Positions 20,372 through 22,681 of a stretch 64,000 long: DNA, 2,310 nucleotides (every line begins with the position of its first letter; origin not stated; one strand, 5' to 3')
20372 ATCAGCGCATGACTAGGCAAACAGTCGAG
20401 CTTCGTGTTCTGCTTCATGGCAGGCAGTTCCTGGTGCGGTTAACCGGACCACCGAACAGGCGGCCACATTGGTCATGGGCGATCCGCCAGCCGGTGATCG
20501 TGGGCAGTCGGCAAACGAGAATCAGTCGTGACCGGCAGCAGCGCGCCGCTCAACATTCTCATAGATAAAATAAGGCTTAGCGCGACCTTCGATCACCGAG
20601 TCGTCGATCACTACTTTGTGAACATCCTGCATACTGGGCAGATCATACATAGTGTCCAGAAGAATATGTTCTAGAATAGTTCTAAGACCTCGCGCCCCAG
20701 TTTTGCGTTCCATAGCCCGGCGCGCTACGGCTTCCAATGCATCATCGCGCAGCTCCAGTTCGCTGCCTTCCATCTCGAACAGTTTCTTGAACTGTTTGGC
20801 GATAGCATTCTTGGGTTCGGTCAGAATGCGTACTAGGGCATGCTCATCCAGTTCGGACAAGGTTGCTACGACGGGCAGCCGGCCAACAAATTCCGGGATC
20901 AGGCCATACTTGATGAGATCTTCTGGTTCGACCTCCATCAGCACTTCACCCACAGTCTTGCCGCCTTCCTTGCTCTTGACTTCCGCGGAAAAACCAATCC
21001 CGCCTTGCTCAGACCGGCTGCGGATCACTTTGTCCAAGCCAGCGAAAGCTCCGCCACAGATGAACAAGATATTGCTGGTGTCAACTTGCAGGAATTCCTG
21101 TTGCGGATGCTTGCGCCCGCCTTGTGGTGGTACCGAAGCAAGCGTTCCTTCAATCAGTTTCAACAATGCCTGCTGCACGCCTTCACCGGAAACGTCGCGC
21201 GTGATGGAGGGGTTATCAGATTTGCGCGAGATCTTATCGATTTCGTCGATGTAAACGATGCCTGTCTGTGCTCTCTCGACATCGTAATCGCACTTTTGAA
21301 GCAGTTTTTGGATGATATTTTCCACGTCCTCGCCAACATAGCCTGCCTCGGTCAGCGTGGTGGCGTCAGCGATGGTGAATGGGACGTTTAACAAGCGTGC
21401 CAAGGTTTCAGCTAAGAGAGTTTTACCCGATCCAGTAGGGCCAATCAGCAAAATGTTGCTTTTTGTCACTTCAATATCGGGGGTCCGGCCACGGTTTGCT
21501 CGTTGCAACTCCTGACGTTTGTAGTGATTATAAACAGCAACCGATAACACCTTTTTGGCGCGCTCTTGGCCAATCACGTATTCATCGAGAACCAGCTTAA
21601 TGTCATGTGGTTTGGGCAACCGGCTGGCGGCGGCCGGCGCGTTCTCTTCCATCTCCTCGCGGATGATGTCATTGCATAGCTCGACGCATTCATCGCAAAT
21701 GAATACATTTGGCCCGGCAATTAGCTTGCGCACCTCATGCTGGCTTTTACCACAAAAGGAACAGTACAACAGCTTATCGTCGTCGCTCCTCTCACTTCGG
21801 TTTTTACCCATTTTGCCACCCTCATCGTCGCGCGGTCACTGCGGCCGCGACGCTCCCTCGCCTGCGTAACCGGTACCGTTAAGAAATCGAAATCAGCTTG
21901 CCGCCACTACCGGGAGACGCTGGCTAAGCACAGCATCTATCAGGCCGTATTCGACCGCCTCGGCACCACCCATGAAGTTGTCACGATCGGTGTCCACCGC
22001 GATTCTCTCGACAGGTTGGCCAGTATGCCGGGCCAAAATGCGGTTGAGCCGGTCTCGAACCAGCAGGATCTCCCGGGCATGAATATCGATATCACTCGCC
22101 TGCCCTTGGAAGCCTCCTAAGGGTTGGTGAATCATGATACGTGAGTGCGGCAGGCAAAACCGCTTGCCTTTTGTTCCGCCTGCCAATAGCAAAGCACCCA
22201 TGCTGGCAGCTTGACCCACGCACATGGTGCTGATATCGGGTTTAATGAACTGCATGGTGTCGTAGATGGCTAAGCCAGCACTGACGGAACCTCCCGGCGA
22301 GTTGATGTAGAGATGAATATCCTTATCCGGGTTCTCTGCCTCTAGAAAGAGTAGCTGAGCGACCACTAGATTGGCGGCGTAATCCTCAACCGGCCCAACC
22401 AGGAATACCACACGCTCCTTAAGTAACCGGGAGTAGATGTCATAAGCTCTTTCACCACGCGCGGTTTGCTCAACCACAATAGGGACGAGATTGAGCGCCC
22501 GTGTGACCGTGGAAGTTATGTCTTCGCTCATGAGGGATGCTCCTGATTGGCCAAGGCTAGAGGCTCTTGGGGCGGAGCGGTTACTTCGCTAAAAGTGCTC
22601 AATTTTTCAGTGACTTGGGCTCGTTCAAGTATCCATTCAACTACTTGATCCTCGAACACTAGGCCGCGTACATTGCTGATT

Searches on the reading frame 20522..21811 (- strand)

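Call 45: search_protein_families(library=pfam, proteins=[window:20522-21811:-], max_evalue=0.00001)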
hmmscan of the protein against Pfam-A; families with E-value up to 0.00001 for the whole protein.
window:20522-21811:- (429 aa): 7 families
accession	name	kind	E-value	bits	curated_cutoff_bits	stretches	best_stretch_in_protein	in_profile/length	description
PF07724.20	AAA_2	-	2.3e-34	119.3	27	1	117-314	3-165/166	AAA domain (Cdc48 subfamily)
PF06689.19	zf-C4_ClpX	-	1.5e-20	73.2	27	1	16-52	2-39/39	ClpX C4-type zinc finger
PF00004.35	AAA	-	4.7e-16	59.9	21.2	1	120-245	1-99/131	ATPase family associated with various cellular activities (AAA)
PF10431.15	ClpB_D2-small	-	6.3e-11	42.6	21.9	1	321-398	1-74/81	C-terminal, D2-small domain, of ClpB protein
PF07728.20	AAA_5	-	6.8e-07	29.8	22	1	119-196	1-80/139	AAA domain (dynein-related subfamily)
PF13401.12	AAA_22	-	1.4e-06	29.1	27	0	116-197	4-99/130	AAA domain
PF01078.27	Mg_chelatase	-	5.6e-06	26.3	20.3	0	118-142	23-47/207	Magnesium chelatase, subunit ChlI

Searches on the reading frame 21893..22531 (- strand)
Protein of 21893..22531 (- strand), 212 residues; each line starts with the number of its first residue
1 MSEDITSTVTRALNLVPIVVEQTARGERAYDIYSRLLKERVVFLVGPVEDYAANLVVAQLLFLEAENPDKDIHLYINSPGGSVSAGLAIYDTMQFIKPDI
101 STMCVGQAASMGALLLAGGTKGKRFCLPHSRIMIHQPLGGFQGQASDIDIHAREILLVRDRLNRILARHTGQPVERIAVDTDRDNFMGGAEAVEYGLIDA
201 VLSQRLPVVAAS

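Call 46: search_protein_families(library=pfam, proteins=[window:21893-22531:-], max_evalue=0.00001)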
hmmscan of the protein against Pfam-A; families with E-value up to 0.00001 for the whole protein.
window:21893-22531:- (212 aa): 1 family
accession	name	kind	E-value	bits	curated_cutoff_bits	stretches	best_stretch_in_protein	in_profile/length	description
PF00574.28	CLP_protease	-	1e-86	289.9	20.2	1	25-204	2-181/182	Clp protease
